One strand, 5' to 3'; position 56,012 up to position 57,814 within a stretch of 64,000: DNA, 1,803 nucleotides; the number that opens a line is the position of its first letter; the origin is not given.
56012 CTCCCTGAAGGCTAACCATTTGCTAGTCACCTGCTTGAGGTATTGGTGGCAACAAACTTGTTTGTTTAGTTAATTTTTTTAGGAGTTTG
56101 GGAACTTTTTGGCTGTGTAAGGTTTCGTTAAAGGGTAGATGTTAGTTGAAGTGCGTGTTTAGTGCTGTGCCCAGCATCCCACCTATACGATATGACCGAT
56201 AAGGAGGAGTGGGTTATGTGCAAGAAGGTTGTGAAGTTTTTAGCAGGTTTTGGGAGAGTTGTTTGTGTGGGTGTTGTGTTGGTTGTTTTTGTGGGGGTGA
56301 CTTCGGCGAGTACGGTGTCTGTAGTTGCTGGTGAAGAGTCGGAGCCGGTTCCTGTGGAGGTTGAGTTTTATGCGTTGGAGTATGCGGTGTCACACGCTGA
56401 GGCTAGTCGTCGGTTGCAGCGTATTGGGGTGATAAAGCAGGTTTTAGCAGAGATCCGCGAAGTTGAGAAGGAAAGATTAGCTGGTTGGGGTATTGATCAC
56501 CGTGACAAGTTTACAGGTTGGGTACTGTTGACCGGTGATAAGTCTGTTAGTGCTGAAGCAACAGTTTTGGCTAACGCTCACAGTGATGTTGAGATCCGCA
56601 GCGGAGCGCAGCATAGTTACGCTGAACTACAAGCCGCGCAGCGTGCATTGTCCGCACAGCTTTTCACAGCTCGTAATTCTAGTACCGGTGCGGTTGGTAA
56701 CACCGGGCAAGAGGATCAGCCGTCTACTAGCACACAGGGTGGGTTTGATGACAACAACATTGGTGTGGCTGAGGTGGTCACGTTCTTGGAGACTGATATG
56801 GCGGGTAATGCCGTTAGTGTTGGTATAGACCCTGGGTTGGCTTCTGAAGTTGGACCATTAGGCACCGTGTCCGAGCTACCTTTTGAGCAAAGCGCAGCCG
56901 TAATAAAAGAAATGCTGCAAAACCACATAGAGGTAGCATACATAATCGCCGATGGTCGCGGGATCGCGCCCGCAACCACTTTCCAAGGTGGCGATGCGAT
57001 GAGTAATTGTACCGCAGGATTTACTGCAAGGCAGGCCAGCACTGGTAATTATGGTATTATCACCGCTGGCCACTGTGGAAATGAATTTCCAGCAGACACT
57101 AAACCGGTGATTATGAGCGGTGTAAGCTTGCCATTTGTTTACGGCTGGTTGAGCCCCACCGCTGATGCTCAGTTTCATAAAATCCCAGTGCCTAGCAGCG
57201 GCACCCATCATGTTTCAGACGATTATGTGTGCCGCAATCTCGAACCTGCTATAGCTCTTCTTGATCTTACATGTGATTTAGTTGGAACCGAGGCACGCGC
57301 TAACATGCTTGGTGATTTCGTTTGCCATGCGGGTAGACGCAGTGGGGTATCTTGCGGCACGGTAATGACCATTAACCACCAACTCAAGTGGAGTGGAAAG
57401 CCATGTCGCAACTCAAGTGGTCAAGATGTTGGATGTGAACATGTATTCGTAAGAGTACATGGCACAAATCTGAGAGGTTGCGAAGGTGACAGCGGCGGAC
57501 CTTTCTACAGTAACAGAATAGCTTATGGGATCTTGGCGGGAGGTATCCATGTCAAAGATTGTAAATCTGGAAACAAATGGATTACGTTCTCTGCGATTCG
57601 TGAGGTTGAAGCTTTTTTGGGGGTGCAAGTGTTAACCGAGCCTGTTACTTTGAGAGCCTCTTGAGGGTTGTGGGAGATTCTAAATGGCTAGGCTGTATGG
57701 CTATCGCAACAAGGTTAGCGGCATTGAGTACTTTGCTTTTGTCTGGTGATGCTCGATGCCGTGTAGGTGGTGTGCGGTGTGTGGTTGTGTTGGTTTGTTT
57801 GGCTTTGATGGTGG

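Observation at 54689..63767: Tandem protease-lipoprotein (P-L) cassette array: candidate polymorphic secreted-protease / cognate-lipoprotein system with one expressed and several silent copies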

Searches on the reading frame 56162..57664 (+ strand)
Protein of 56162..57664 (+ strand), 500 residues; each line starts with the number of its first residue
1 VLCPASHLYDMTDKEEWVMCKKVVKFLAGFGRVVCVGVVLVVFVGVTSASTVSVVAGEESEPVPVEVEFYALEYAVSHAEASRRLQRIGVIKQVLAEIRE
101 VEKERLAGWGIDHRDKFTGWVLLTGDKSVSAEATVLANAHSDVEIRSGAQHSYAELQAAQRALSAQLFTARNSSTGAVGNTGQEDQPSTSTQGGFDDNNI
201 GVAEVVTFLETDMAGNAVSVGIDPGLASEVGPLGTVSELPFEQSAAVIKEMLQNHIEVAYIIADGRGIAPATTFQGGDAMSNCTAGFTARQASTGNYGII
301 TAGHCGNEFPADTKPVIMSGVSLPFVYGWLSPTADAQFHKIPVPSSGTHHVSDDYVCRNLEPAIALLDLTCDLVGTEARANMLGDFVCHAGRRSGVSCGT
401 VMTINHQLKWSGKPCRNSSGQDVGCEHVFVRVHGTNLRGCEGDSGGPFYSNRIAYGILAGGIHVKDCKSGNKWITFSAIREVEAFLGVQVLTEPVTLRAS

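Call 4: search_protein_families(library=pfam, proteins=[window:56162-57664:+], max_evalue=0.01)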
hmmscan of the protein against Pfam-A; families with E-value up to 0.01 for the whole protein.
window:56162-57664:+ (500 aa): 1 family
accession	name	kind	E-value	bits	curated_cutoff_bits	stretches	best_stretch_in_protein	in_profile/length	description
PF00089.32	Trypsin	-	4.2e-05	23.9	20.6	1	296-473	34-207/220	Trypsin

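Call 9: search_solved_structures(query=window:56162-57664:+, max_evalue=0.001, show_alignments=2)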
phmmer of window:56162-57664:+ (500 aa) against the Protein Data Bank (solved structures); distinct sequences matched with E-value up to 0.001: 1.
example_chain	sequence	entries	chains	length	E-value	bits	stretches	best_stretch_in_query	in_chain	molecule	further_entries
2pfe_A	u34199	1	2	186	4.9e-05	25.7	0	282-492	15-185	Alkaline serine protease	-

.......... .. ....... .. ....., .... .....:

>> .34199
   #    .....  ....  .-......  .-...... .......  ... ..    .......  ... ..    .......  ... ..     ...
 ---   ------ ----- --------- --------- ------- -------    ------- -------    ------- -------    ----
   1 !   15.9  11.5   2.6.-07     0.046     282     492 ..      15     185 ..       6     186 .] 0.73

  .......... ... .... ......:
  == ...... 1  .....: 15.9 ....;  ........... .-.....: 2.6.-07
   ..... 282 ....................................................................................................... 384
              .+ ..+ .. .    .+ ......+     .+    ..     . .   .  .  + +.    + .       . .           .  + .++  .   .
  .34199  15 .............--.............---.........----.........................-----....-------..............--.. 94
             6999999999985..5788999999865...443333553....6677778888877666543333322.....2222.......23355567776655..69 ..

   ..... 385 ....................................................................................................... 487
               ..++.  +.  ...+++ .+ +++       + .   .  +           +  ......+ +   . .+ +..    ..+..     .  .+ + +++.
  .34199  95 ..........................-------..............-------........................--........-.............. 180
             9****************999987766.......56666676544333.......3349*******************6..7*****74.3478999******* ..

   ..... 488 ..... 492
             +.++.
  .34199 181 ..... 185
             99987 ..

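Call 16: find_homologous_proteins(query=window:56162-57664:+, max_evalue=0.001)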
Query window:56162-57664:+ (500 aa): 129 proteins with E <= 0.001 among 8000 candidates; the best 120 are listed.
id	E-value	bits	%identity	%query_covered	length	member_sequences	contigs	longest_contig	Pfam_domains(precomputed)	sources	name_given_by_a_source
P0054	1.2e-231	788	91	76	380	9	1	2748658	-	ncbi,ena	-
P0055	1.2e-181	623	61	93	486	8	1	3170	-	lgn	-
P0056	1.9e-179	616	65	87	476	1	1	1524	PF00089.33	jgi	-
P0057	1.4e-176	606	63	88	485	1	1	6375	-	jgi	jgi:hypothetical protein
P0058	4.1e-176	605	61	92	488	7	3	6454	-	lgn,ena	-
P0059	5.2e-176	604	61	91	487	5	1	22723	-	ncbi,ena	-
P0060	3.6e-173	595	60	91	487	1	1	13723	-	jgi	jgi:hypothetical protein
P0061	5.4e-173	595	59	94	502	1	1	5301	-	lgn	-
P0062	7.3e-173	594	62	86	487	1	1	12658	-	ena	-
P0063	2.4e-172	592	64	87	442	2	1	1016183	-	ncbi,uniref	ncbi:hypothetical protein [Candidatus Poriferisocius sp.]|uniref:hypothetical protein n=1 Tax=Candid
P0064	4.8e-172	591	60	93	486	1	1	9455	PF00089.33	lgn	-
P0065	1.4e-170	587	59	94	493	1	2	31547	-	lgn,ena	-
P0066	1.5e-170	586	64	83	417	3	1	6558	-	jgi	-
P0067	4.8e-169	581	58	98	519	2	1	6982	-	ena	-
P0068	5.5e-169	581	59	91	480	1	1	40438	-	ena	-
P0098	1.0e-104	369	46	87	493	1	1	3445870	-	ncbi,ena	-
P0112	1.1e-97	346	44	89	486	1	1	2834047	PF00089.33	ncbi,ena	-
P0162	8.1e-65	238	37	87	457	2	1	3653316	PF00089.33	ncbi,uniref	ncbi:trypsin-like serine protease [Candidatus Poriferisodalis sp.]|uniref:trypsin-like serine protea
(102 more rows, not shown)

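Call 18: find_encoding_contigs(protein=P0054, flank=10000, max_places=3)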
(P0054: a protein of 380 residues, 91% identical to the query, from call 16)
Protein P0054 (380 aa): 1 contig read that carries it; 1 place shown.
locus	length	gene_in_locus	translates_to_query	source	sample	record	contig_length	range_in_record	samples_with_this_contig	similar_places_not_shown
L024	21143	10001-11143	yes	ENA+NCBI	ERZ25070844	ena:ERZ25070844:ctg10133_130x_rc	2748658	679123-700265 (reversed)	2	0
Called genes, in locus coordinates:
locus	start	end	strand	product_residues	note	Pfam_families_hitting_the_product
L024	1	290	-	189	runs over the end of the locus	PF01844:HNH, PF14279:HNH_5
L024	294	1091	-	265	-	PF01555:N6_N4_Mtase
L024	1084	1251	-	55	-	-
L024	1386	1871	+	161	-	PF02391:MoaE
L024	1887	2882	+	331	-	PF06723:MreB_Mbl, PF00012:HSP70, PF14450:FtsA (weak)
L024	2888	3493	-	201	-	PF02985:HEAT (faint), PF13513:HEAT_EZ (faint), PF03130:HEAT_PBS (faint), PF13646:HEAT_2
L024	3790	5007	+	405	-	PF00595:PDZ (weak), PF13180:PDZ_2, PF17820:PDZ_6 (weak), PF05362:Lon_C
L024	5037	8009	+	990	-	PF03699:UPF0182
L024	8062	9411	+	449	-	-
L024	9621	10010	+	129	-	-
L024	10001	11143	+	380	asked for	-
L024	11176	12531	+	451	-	-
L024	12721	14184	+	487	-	-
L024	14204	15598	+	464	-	-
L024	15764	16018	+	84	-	-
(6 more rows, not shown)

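Call 27: find_encoding_contigs(protein=P0112, flank=8000, max_places=2)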
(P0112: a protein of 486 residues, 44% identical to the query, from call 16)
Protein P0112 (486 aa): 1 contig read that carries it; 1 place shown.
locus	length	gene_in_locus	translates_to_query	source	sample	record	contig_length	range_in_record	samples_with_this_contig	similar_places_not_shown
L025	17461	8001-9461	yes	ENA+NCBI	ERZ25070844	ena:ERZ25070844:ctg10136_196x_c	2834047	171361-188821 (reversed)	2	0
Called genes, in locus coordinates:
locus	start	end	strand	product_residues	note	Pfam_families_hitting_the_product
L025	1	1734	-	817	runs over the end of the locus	PF00069:Pkinase, PF01636:APH (faint), PF07714:PK_Tyr_Ser-Thr, PF03109:ABC1 (weak), PF03793:PASTA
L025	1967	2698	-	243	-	PF00753:Lactamase_B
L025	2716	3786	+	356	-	PF00800:PDT, PF01842:ACT (weak)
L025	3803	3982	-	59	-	-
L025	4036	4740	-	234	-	-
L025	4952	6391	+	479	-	PF00089:Trypsin (faint)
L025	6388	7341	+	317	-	-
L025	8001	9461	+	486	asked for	PF00089:Trypsin (faint)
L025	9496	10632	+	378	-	-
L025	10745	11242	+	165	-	PF13384:HTH_23 (faint), PF13936:HTH_38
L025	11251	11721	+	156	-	PF00665:rve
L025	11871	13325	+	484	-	-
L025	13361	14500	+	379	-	-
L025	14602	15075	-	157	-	-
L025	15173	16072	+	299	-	PF03283:PAE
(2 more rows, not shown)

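Call 28: find_encoding_contigs(protein=P0162, flank=8000, max_places=2)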
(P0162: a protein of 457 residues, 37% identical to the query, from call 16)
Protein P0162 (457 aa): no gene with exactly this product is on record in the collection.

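Call 29: find_encoding_contigs(protein=P0098, flank=8000, max_places=2)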
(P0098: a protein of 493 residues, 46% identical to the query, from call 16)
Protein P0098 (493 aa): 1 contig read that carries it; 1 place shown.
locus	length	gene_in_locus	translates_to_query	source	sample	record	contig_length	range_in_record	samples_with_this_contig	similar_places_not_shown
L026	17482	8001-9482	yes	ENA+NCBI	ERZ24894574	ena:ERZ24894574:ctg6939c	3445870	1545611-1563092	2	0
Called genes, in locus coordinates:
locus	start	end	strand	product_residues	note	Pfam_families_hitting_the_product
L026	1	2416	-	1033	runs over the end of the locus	PF00535:Glycos_transf_2 (faint), PF13641:Glyco_tranf_2_3, PF13632:Glyco_trans_2_3 (weak)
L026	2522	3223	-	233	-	PF00857:Isochorismatase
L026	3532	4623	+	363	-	PF01370:Epimerase, PF04321:RmlD_sub_bind, PF13460:NAD_binding_10 (weak), PF02719:Polysacc_synt_2, PF16363:GDP_Man_Dehyd, PF01073:3Beta_HSD, PF07993:NAD_binding_4 (weak)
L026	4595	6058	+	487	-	PF04321:RmlD_sub_bind, PF01370:Epimerase, PF16363:GDP_Man_Dehyd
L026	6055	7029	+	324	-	PF01933:CofD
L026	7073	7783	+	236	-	PF01996:F420_ligase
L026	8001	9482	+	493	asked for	-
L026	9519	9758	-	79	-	-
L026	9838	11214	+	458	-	-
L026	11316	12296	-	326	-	PF01073:3Beta_HSD (weak), PF01370:Epimerase, PF02719:Polysacc_synt_2, PF16363:GDP_Man_Dehyd, PF04321:RmlD_sub_bind, PF13460:NAD_binding_10 (weak)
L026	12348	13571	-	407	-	PF00483:NTP_transferase, PF12804:NTP_transf_3, PF24894:Hexapep_GlmU (weak), PF25084:LbH_EIF2B (faint), PF25087:GMPPB_C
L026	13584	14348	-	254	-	-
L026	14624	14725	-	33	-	-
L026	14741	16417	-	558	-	-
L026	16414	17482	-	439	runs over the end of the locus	PF03816:LytR_cpsA_psr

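Call 49: find_related_loci(query=A2, collection=metagenome_contigs, flank=4000)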
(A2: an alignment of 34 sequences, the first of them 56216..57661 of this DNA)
Query A2 (482 aa) in metagenome_contigs; peptide patterns used: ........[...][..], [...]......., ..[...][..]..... (x = any residue, [..] = any of these).
600 stretches matched a pattern (row limit reached: there are more); 10 encode a relative of the query (tblastn E <= 1e-3); 10 distinct loci.
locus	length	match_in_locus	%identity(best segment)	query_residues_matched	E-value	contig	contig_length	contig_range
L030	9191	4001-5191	44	49-474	6e-99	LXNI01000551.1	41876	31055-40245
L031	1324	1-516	40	282-474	2e-39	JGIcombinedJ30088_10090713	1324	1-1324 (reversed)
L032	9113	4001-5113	40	44-463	5e-18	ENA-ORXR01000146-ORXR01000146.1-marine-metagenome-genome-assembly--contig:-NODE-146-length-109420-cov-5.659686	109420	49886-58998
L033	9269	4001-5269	26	14-465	7e-29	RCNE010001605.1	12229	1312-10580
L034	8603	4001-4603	24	263-476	8e-16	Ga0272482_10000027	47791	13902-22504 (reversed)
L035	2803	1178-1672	27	252-438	3e-10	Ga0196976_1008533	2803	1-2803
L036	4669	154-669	27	252-442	2e-8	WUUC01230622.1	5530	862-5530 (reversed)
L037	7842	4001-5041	25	52-454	1e-14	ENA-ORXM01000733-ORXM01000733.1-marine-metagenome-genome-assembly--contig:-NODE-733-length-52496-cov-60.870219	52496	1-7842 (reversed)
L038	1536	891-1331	28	281-440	2e-6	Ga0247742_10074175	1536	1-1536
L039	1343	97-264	35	369-445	1e-5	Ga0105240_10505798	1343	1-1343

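Call 56: search_protein_families(library=ncbifam, proteins=[window:56216-57661:+], max_evalue=0.01)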
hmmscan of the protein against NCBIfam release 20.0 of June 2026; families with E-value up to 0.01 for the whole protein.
window:56216-57661:+ (482 aa): 1 family
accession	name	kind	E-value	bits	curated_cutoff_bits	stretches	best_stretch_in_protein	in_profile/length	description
NF051463.1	Rv1815_serprot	equivalog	0.0023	17.4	175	1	327-389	68-133/190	Rv1815 family serine proteinase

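Call 67: predict_structure(alignment_id=A2)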
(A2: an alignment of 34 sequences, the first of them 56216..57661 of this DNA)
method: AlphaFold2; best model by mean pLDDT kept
length: 482 residues; sequences in the alignment: 34
mean_pLDDT: 84.4   pTM: 0.74
mean pLDDT of the five models: 84.4, 84.3, 81.3, 80.9, 79.9
residues with pLDDT >= 90: 324; 70-90: 78; 50-70: 21; < 50: 59
segments of 3 or more residues with pLDDT < 50: 1-4, 7-40, 158-177
pLDDT, mean of each block of 10 residues (from residue 1): 46 35 32 37 83 94 95 96 96 93 95 96 95 94 85 55 34 43 84 93 93 83 94 91 94 92 95 96 92 90 95 96 93 91 57 92 98 93 96 86 93 96 94 97 88 94 98 94 80
secondary structure, 60 per line:
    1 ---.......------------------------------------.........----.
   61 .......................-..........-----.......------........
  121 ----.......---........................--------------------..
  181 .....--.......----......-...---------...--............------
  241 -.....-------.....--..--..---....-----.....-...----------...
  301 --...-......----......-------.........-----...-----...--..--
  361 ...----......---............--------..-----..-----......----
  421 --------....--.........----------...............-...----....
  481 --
elements in order: H4-10 H47-55 H60-83 E88-94 E100-106 H113-120 E125-131 H135-158 H179-185 E188-194 E199-204 H223-234 E242-246 E254-258 E270-273 E279-283 E298-300 E303-305 E307-312 E317-322 E330-338 E352-354 E368-373 E377-388 E411-416 E429-432 E435-443 E454-460 H461-468 E470-472 E477-480

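Call 69: fold_search(model_id=the predicted structure, library=pdb)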
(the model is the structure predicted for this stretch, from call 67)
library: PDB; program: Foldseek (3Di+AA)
matches with E <= 10: 639; with E <= 0.001: 187
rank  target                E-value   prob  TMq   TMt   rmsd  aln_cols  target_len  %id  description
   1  2pfe_A                2.1e-14  1.00  0.35  0.86   2.9       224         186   25  Crystal Structure of Thermobifida fusca Protease A (TFPA) (released 2007-07-03)
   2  5mrt_A                4.2e-13  1.00  0.34  0.80   3.2       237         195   22  Crystal structure of L5 protease Lysobacter sp. XL1 (released 2018-01-17)
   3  2oua_A                1.0e-12  1.00  0.34  0.84   2.8       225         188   23  Crystal Structure of Nocardiopsis Protease (NAPase) (released 2007-02-20)
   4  5mrr_A                1.1e-12  1.00  0.34  0.78   3.8       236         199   19  Crystal structure of L1 protease of Lysobacter sp. XL1 (released 2018-01-17)
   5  2sgp_E                1.2e-12  1.00  0.31  0.75   6.1       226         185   22  PRO 18 VARIANT OF TURKEY OVOMUCOID INHIBITOR THIRD DOMAIN COMPLEXED WITH STREPTOMYCES GRISEUS PROTEINASE B AT PH 6.5 (released 2001-01-31)
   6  3m7u_A                1.9e-12  1.00  0.34  0.77   3.7       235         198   19  Crystal Structure of Alpha-Lytic Protease SB1+2 R64A/E182Q Mutant (released 2011-02-09)
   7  1qq4                  2.6e-12  1.00  0.34  0.78   3.7       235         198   19  CRYSTAL STRUCTURE OF AN ALPHA-LYTIC PROTEASE MUTANT WITH ACCELERATED FOLDING KINETICS, R102H/G134S (released 1999-06-15)
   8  1hpg_A                2.6e-12  1.00  0.33  0.79   4.0       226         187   22  A glutamic acid specific serine protease utilizes a novel histidine triad in substrate binding (released 1995-07-10)
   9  5mrt_B                2.9e-12  1.00  0.34  0.80   4.0       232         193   21  Crystal structure of L5 protease Lysobacter sp. XL1 (released 2018-01-17)
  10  2ea3                  3.1e-12  1.00  0.32  0.79   3.9       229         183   22  Crystal Structure Of Cellulomonas Bogoriensis Chymotrypsin (released 2007-04-24)
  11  2alp                  3.7e-12  1.00  0.34  0.78   3.7       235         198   19  REFINED STRUCTURE OF ALPHA-LYTIC PROTEASE AT 1.7 ANGSTROMS RESOLUTION. ANALYSIS OF HYDROGEN BONDING AND SOLVENT STRUCTUR (released 1985-07-17)
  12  3m7t                  5.5e-12  1.00  0.34  0.78   3.7       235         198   19  Crystal Structure of Alpha-Lytic Protease SB2+3 E8A/R105S Mutant (released 2011-02-09)
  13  3sgb_E                5.8e-12  1.00  0.32  0.78   4.8       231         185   22  STRUCTURE OF THE COMPLEX OF STREPTOMYCES GRISEUS PROTEASE B AND THE THIRD DOMAIN OF THE TURKEY OVOMUCOID INHIBITOR AT  (released 1983-07-12)
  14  3urd                  7.0e-12  1.00  0.34  0.77   3.7       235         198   19  T181A mutant of alpha-Lytic Protease (released 2012-05-23)
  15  2sfa                  7.0e-12  1.00  0.31  0.74   6.1       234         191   20  SERINE PROTEINASE FROM STREPTOMYCES FRADIAE ATCC 14544 (released 1996-06-20)
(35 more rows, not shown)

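Call 72: search_protein_families(library=padloc, proteins=[window:56216-57661:+], max_evalue=0.01)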
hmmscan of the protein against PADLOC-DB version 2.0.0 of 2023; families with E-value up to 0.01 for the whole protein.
window:56216-57661:+ (482 aa): 0 families
